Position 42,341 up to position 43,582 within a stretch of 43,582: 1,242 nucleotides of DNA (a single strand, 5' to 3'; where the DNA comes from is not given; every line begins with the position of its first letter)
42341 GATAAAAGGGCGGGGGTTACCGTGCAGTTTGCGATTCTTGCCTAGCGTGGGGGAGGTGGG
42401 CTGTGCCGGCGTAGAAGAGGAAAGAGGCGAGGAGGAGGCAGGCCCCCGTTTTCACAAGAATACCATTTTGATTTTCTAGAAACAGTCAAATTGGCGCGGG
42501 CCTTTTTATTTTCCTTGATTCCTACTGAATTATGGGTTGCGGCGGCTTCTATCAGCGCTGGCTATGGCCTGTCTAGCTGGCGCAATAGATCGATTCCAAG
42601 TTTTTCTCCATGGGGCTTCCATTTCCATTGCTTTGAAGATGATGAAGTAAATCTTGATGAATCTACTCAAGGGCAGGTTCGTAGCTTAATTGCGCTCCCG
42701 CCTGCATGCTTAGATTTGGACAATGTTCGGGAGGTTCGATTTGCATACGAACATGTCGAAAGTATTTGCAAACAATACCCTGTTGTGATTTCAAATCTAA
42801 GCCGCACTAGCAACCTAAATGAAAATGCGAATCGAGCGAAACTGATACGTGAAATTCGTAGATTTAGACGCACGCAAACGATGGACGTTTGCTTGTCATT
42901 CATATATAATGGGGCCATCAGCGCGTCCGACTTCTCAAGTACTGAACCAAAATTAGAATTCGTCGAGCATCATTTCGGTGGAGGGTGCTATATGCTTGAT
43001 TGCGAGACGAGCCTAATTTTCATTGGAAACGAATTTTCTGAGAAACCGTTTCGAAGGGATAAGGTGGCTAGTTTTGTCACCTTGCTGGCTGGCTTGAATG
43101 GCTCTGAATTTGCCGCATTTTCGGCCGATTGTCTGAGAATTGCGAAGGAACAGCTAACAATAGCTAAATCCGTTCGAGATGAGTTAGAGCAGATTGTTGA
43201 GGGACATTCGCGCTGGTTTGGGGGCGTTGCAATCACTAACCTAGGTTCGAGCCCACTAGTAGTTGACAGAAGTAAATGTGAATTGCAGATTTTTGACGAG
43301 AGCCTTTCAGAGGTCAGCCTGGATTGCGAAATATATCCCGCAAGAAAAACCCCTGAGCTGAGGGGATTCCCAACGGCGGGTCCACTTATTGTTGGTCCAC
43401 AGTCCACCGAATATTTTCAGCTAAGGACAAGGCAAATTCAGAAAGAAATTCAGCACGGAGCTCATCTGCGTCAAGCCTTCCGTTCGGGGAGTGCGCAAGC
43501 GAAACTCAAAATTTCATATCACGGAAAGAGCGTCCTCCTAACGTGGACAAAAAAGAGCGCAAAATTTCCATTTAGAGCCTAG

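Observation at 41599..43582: Sharp compositional break: a low-G+C block with an orphan 363-aa membrane-anchored ORF and a Zn-ribbon membrane protein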

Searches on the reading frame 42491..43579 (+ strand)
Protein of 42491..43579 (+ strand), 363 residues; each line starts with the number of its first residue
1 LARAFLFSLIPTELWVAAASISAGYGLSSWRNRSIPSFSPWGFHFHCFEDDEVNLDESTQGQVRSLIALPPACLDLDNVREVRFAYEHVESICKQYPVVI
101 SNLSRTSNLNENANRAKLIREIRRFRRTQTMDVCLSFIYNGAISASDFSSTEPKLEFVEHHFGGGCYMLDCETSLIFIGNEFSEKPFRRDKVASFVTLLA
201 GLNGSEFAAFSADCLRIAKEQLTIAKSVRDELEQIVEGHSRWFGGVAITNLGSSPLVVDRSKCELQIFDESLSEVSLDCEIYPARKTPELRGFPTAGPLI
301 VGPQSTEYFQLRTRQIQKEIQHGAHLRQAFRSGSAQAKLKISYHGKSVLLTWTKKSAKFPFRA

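Call 5: search_protein_families(library=pfam, proteins=[window:42491-43579:+], max_evalue=0.1)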
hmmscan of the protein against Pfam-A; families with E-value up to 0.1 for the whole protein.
window:42491-43579:+ (363 aa): 0 families

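Call 6: search_protein_families(library=padloc, proteins=[window:42491-43579:+], max_evalue=0.1)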
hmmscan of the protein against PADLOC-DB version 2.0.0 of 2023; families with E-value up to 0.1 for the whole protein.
window:42491-43579:+ (363 aa): 0 families

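Call 7: find_homologous_proteins(query=window:42491-43579:+, max_evalue=0.01)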
Query window:42491-43579:+ (363 aa): 1 proteins with E <= 0.01 among 3039 candidates.
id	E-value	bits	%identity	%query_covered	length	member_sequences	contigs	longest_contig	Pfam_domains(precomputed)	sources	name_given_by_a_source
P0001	4.0e-238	807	100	98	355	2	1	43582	-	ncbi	ncbi:MAG: hypothetical protein ACPHK8_00500 [Thermoplasmatota archaeon]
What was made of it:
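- The NCBI contig ends exactly at the ORF363 stop codon (call 7).
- Tried and rejected: The word-indexed homology search with ORF363 found only itself (call 7), which first suggested an orphan.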

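Call 8: find_encoding_contigs(protein=window:42491-43579:+, flank=10000)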
Protein window:42491-43579:+ (363 aa): 1 contig read that carries it; 1 place shown.
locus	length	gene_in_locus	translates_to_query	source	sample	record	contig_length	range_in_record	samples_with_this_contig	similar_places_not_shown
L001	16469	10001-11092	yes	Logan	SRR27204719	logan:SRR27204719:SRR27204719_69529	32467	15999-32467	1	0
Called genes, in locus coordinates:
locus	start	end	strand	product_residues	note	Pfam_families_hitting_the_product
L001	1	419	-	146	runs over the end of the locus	PF10604:Polyketide_cyc2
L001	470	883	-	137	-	PF10604:Polyketide_cyc2 (weak), PF08327:AHSA1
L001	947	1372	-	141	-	PF03013:Pyr_excise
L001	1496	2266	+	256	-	PF00398:RrnaAD, PF05175:MTS (weak), PF13649:Methyltransf_25, PF08241:Methyltransf_11 (weak), PF08242:Methyltransf_12 (faint)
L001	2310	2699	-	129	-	-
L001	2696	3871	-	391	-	PF12576:DUF3754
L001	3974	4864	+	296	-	PF13593:SBF_like, PF01758:SBF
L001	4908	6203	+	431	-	PF01071:GARS_A, PF02843:GARS_C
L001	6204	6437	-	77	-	PF05016:ParE_toxin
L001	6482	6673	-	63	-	-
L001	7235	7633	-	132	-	-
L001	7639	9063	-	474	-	PF00067:p450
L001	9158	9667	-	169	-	-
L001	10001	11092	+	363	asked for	-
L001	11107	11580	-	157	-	-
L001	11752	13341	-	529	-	PF06849:DUF1246, PF06973:DUF1297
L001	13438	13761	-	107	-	PF05402:PqqD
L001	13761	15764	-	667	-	PF03169:OPT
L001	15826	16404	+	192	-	-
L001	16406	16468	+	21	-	?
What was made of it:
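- Checked: The zinc ribbon is included only if the GTG start is used; the Logan gene call starts at Met40 (call 8).
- Independent assembly: L001 spans the block and continues into purP-PqqD-OPT (call 8).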

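Call 13: search_protein_families(library=pfam, proteins=[L001:11110-11751:-, L001:11755-12924:-, L001:13441-13761:-, L001:15826-16401:+, L001:2313-2699:-, L001:7238-7633:-], max_evalue=0.1)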
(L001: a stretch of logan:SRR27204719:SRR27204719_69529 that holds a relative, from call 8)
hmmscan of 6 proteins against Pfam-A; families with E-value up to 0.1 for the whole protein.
L001:11110-11751:- (214 aa): 4 families
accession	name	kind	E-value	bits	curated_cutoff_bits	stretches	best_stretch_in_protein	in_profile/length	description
PF13643.11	DUF4145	-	0.0024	18.3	23.1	1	120-194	6-78/88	Domain of unknown function (DUF4145)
PF15771.10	IHO1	-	0.024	13.9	27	1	135-175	180-220/575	Interactor of HORMAD1 protein 1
PF01934.22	HepT-like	-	0.026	14.7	23.5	1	129-188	34-93/120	Ribonuclease HepT-like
PF00294.29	PfkB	-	0.055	13.2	25.8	1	59-145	94-182/302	pfkB family carbohydrate kinase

L001:11755-12924:- (390 aa): 2 families
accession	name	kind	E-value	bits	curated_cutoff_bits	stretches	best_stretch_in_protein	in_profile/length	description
PF06973.17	DUF1297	-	1.9e-74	249.7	23.8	1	194-390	1-188/188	Domain of unknown function (DUF1297)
PF06849.18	DUF1246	-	4.8e-35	120.7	25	1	31-161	2-122/122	Protein of unknown function (DUF1246)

L001:13441-13761:- (107 aa): 1 family
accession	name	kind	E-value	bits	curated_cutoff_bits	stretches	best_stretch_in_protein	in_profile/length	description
PF05402.18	PqqD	-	2.1e-07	31.6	23.4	1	49-101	13-67/67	Coenzyme PQQ synthesis protein D (PqqD)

L001:15826-16401:+ (192 aa): 3 families
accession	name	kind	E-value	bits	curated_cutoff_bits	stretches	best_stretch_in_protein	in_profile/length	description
PF16640.11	Big_3_5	-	0.009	17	35.5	1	63-116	5-58/88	Bacterial Ig-like domain (group 3)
PF16403.11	Bact_surface_Ig-like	-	0.036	14.6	27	1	125-156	8-39/71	Bacterial surface protein, Ig-like domain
PF14262.12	Cthe_2159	-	0.057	13.1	25.8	1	85-125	143-184/262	Carbohydrate-binding domain-containing protein Cthe_2159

L001:2313-2699:- (129 aa): 0 families

L001:7238-7633:- (132 aa): 4 families
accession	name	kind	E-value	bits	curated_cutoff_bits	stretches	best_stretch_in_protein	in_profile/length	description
PF07291.16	MauE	-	0.00011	22.9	27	1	4-78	7-83/128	Methylamine utilisation protein MauE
PF07681.17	DoxX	-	0.0012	19.8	23.6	1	5-60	5-61/85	DoxX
PF07264.17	EI24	-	0.035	14.7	32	0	6-76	25-83/199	Sulfate transporter CysZ/Etoposide-induced protein 2.4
PF14087.12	DUF4267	-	0.093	13.2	27.8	0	12-117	3-109/110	Domain of unknown function (DUF4267)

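Call 14: search_protein_families(library=phrogs, proteins=[window:42491-43579:+, L001:11110-11751:-], max_evalue=0.1)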
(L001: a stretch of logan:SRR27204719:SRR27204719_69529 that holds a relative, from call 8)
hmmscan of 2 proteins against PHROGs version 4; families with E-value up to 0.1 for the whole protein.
window:42491-43579:+ (363 aa): 0 families

L001:11110-11751:- (214 aa): 2 families
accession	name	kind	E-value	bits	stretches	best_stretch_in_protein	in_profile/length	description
phrog_1305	-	DNA, RNA and nucleotide metabolism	0.0041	17.5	1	112-189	106-183/226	DNA binding protein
phrog_2039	-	unknown function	0.069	13.3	1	143-212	228-297/312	-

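Call 15: search_protein_families(library=ncbifam, proteins=[window:42491-43579:+, L001:11110-11751:-], max_evalue=0.1)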
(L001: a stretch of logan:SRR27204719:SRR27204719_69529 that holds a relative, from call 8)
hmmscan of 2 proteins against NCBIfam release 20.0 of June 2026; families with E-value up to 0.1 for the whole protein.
window:42491-43579:+ (363 aa): 0 families

L001:11110-11751:- (214 aa): 2 families
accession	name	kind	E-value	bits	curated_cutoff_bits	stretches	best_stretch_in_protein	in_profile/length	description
NF047751.1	HepT_toxin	equivalog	0.011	15.6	60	1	154-187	63-96/120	type VII toxin-antitoxin system HepT family RNase toxin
NF006323.0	PRK08537.1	equivalog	0.017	14.5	235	1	39-111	33-105/181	2-oxoacid:ferredoxin oxidoreductase subunit gamma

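Call 19: find_homologous_proteins(query=L001:11110-11751:-, max_evalue=0.01)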
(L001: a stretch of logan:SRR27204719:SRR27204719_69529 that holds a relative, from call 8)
Query L001:11110-11751:- (214 aa): 2 proteins with E <= 0.01 among 560 candidates.
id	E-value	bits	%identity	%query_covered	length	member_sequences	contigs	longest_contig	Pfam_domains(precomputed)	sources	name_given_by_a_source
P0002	2.4e-90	319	100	73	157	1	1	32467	-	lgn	-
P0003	1.9e-45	173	52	77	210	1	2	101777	-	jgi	jgi:hypothetical protein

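Call 20: find_related_loci(query=L001:11755-12924:-, collection=genome_contigs, flank=10000)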
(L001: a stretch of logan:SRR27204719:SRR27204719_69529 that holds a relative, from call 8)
Query L001:11755-12924:- (390 aa) in genome_contigs; peptide patterns used: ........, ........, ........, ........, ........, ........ (x = any residue, [..] = any of these).
199 stretches matched a pattern; 71 encode a relative of the query (tblastn E <= 1e-3); 71 distinct loci.
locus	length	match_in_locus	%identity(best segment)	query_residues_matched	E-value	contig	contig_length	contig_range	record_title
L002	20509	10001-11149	93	9-390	0e+0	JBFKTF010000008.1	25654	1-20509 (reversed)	MAG: Thermoplasmatota archaeon isolate Mix_sand23.2022.09.G.3 k141_2245064_length_25654_cov_14.4107, whole genome shotgu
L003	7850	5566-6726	92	6-390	0e+0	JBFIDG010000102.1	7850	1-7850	MAG: Thermoplasmatota archaeon isolate Mix_sand11.2021.09.D.38 k141_1164711_length_7850_cov_24.4687, whole genome shotgu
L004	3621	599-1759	92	6-390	0e+0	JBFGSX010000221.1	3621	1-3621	MAG: Thermoplasmatota archaeon isolate Mix_sand05.2021.03.D.35 k141_318264_length_3621_cov_5.9023, whole genome shotgun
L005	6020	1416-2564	92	9-390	0e+0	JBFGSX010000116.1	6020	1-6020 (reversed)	MAG: Thermoplasmatota archaeon isolate Mix_sand05.2021.03.D.35 k141_2468194_length_6020_cov_9.0000, whole genome shotgun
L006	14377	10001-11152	92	9-390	0e+0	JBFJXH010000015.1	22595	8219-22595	MAG: Thermoplasmatota archaeon isolate Mix_sand19.2022.05.G.43 k141_554491_length_22595_cov_19.4221, whole genome shotgu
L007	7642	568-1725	90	6-390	0e+0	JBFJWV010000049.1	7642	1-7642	MAG: Thermoplasmatota archaeon isolate Mix_sand19.2022.05.G.31 k141_1158883_length_7642_cov_11.0000, whole genome shotgu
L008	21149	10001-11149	91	9-390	0e+0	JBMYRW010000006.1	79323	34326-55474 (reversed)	MAG: Thermoplasmatota archaeon isolate ME_XS_2303_bin_37 ME_XS_2303_bin_37_5, whole genome shotgun sequence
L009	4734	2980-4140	88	6-390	0e+0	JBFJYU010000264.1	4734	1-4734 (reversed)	MAG: Thermoplasmatota archaeon isolate Mix_sand19.2022.05.G.95 k141_2642675_length_4734_cov_13.2641, whole genome shotgu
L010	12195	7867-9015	86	10-390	0e+0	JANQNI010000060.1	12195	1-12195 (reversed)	MAG: Thermoplasmatota archaeon isolate PL25a_bin.104 k99_1818112, whole genome shotgun sequence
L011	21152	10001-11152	92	9-390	0e+0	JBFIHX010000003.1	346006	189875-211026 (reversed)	MAG: Thermoplasmatota archaeon isolate Mix_sand11.2021.09.Z.34 k141_2153232_length_346006_cov_32.2143, whole genome shot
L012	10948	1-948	91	75-390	0e+0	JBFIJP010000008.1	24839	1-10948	MAG: Thermoplasmatota archaeon isolate Mix_sand11.2021.09.Z.89 k141_1874562_length_24839_cov_21.1675, whole genome shotg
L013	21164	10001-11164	73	10-390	0e+0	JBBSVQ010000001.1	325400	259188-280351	MAG: Thermoplasmatota archaeon isolate H32-bin038_1 H32_bin038_1_000000000001, whole genome shotgun sequence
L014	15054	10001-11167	73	9-390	0e+0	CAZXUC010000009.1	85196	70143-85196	MAG TPA_asm: uncultured Halobacteriales archaeon isolate SRP136066_co1_71 genome assembly, contig: NODE_153_length_85196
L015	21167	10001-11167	73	9-390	0e+0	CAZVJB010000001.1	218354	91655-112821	MAG TPA_asm: uncultured Halobacteriales archaeon isolate SRP136066_co1_11 genome assembly, contig: NODE_15_length_218354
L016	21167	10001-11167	74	9-390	0e+0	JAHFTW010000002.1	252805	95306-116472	MAG: Thermoplasmata archaeon isolate nzgw65 NODE_24_length_252806_cov_5.923814, whole genome shotgun sequence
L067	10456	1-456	95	239-390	2e-95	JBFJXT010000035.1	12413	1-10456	MAG: Thermoplasmatota archaeon isolate Mix_sand19.2022.05.G.64 k141_940550_length_12413_cov_8.0000, whole genome shotgun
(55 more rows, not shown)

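Call 24: search_protein_representatives(protein=window:42491-43579:+)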
Query: 363 residues. Proteins with E-value up to 0.001 (for the whole library): 115; up to 1e-10: 31; up to 1e-30: 2. The best 115 are listed.
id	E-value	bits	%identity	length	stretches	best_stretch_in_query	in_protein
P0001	1.3e-238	807.3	100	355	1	9-363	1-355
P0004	5.4e-80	285.6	40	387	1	11-354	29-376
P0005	2.5e-20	89.4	27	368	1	15-362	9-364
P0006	2.1e-19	86.3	26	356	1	128-360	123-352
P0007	3.2e-19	85.7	30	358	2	164-360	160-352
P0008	1.9e-18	83.2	24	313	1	107-362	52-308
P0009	2.2e-18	83.0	23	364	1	21-358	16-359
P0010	3.5e-18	82.4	25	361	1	17-355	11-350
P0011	2.6e-17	79.5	27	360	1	10-352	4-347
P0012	6.3e-17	78.2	25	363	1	16-349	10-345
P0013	1.3e-16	77.2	23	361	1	14-362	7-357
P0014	1.7e-16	76.8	25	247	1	132-362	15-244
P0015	3.2e-16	75.9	25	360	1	14-361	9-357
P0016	6.3e-16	74.9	25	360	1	14-361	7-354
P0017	1.5e-15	73.7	26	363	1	14-345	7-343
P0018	1.6e-15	73.6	23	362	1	23-361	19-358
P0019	3.7e-15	72.4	24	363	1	23-347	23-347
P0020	1.1e-14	70.8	23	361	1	11-362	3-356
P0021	1.7e-14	70.2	34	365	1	164-342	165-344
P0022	6.5e-14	68.3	26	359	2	141-361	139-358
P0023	8.0e-14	68.0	23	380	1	21-347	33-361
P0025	4.6e-13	65.5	21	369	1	16-349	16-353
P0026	6.2e-13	65.1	23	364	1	22-350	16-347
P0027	1.2e-12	64.2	25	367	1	165-361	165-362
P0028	1.3e-12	64.1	24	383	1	53-361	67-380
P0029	2.4e-12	63.1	23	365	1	16-349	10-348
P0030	2.4e-12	63.1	23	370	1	9-344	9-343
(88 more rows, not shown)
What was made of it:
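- On Unnamed ~360-aa family (defined here by alignment A2): phmmer gave 115 representatives, aligned over residues ~10-362 (call 24).
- Tried and rejected: The exhaustive HMMER search overturned that (call 24).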

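Call 26: search_protein_families(library=pfam, alignment_id=A2, max_evalue=0.01)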
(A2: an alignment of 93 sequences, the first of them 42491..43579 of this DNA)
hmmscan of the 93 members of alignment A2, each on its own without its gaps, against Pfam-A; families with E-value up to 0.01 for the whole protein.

A. member 1, window:42491-43579:+ (363 aa): 0 families

B. families by the number of members that match (of 93 scanned): 1 family
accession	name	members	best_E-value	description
PF16216.10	GxGYxYP_N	1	0.0016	GxGYxYP_N 1st domain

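Call 27: find_homologous_proteins(query=A2, max_evalue=0.001)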
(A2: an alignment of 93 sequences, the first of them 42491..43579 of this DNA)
Query A2 (93 sequences) (363 aa, profile of the alignment): 2 proteins with E <= 0.001 among 8000 candidates.
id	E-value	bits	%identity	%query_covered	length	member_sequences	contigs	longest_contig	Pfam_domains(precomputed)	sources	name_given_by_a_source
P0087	2.0e-114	400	21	72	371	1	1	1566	-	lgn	-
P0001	8.9e-80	286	100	98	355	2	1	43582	-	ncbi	ncbi:MAG: hypothetical protein ACPHK8_00500 [Thermoplasmatota archaeon]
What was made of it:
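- Tried and rejected: The profile search of the 5.8-billion-protein database with alignment A2 returned almost nothing because of its word filter (call 27).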

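Call 28: predict_structure(protein=window:42491-43579:+)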
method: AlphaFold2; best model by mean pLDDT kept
length: 363 residues; sequences in the alignment: 1
mean_pLDDT: 32.0   pTM: 0.22
mean pLDDT of the five models: 32.0, 30.2, 29.9, 28.5, 27.5
residues with pLDDT >= 90: 0; 70-90: 0; 50-70: 1; < 50: 362
segments of 3 or more residues with pLDDT < 50: 1-281, 283-363
pLDDT, mean of each block of 10 residues (from residue 1): 33 32 28 27 25 31 24 27 27 27 26 33 29 24 27 27 27 28 29 30 35 37 35 36 34 41 43 40 42 30 28 30 41 44 37 41 27
secondary structure, 60 per line:
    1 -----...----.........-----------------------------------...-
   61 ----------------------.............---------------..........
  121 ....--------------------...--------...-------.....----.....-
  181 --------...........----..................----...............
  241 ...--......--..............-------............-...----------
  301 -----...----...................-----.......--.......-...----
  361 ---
elements in order: H13-21 H83-95 H111-124 E156-158 E166-170 E175-179 H189-199 H204-221 H226-243 E246-251 E254-267 E275-283 H313-331 E337-343 E346-352
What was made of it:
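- Tried and rejected: Single-sequence AlphaFold was useless (pLDDT 32; call 28).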

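Call 30: find_encoding_contigs(protein=P0004, flank=10000)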
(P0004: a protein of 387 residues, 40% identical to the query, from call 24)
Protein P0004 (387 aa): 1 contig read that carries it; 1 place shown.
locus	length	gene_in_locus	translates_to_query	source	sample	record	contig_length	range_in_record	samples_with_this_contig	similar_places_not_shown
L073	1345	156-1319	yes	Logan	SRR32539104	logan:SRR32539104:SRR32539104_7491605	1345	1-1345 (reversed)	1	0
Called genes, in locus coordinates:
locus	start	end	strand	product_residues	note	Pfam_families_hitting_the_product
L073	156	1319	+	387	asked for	-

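Call 34: find_encoding_contigs(protein=P0005, flank=8000, max_places=3)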
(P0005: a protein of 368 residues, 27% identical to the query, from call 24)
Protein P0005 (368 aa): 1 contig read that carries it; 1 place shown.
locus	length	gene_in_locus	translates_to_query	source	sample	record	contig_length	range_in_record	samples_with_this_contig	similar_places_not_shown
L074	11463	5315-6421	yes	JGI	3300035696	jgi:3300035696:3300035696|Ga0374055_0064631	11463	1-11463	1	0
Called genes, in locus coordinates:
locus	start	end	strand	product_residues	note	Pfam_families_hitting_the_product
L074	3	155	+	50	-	?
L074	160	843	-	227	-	-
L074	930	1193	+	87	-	-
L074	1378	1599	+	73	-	-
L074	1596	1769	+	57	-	-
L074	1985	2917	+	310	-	-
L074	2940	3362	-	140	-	-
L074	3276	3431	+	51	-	-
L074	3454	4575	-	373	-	-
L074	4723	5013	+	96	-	-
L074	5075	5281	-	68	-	-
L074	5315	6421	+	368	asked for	-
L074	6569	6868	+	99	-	-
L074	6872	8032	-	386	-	PF18135:Type_ISP_C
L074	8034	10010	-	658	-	PF02384:N6_Mtase, PF20473:MmeI_Mtase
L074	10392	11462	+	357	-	?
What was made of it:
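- an MmeI/Type ISP restriction-modification system (L074, call 34);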

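Call 35: find_encoding_contigs(protein=P0007, flank=8000, max_places=3)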
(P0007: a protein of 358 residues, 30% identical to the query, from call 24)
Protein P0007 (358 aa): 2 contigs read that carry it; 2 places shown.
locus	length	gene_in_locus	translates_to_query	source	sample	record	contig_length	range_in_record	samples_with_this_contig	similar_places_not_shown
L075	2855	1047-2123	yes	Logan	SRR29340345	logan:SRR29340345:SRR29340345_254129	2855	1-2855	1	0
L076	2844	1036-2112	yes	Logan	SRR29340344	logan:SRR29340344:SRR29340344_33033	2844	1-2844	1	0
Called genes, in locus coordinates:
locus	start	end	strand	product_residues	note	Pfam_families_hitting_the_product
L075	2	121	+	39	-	?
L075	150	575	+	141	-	-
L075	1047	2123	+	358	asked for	-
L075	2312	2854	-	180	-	?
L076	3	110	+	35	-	?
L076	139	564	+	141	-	-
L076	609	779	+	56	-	-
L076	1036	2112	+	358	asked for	-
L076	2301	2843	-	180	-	?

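Call 36: find_encoding_contigs(protein=P0009, flank=8000, max_places=3)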
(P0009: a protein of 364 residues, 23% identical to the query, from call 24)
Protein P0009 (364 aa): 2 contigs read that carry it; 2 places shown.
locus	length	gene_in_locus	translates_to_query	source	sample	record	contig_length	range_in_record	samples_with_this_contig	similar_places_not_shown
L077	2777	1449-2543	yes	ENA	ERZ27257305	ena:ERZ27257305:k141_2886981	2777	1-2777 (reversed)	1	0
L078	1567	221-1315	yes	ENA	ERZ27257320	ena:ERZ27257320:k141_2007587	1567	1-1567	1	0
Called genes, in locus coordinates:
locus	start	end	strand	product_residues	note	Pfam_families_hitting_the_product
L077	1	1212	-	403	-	PF13495:Phage_int_SAM_4, PF22823:MrpR_C_cat (faint), PF00589:Phage_integrase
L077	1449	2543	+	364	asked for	-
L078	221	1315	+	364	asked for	-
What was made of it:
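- an integrase (L077, call 36);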

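Call 37: predict_structure(alignment_id=A2)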
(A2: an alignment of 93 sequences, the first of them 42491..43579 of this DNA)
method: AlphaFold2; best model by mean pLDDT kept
length: 363 residues; sequences in the alignment: 93
mean_pLDDT: 94.4   pTM: 0.86
mean pLDDT of the five models: 94.4, 93.9, 93.5, 93.4, 93.0
residues with pLDDT >= 90: 323; 70-90: 28; 50-70: 12; < 50: 0
segments of 3 or more residues with pLDDT < 50: none
pLDDT, mean of each block of 10 residues (from residue 1): 70 93 94 93 95 97 96 95 97 98 97 96 97 97 89 96 98 97 97 97 96 98 98 98 97 95 97 97 82 76 97 98 97 98 90 97 95
secondary structure, 60 per line:
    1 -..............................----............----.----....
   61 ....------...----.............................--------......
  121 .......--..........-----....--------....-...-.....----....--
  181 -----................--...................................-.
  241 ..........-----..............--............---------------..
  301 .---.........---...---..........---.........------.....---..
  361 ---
elements in order: H2-31 E36-47 H57-64 H79-106 H115-127 H130-139 H145-148 E157-160 E166-170 E175-178 H186-201 H204-238 E240-250 E256-269 E272-283 E299-301 E305-313 H323-332 E336-344 E351-355
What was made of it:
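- On Unnamed ~360-aa family (defined here by alignment A2): The alignment supports a pLDDT-94 model (call 37).
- AlphaFold2 with that alignment gives pLDDT 94.4 and pTM 0.86 (call 37). It has 115 homologues and a pLDDT-94 fold (calls 24, 37).
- Tried and rejected: The alignment-based run worked (call 37).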

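Call 38: search_dna_similar(query=P0010, collection=plasmids, mode=protein, max_evalue=0.001)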
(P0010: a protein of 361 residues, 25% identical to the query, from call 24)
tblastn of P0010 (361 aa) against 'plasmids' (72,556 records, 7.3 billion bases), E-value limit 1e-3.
No match.

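Call 39: search_dna_similar(query=P0010, collection=phages, mode=protein, max_evalue=0.001)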
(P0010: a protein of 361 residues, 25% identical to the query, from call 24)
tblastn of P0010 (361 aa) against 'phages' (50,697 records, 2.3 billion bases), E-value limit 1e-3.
No match.
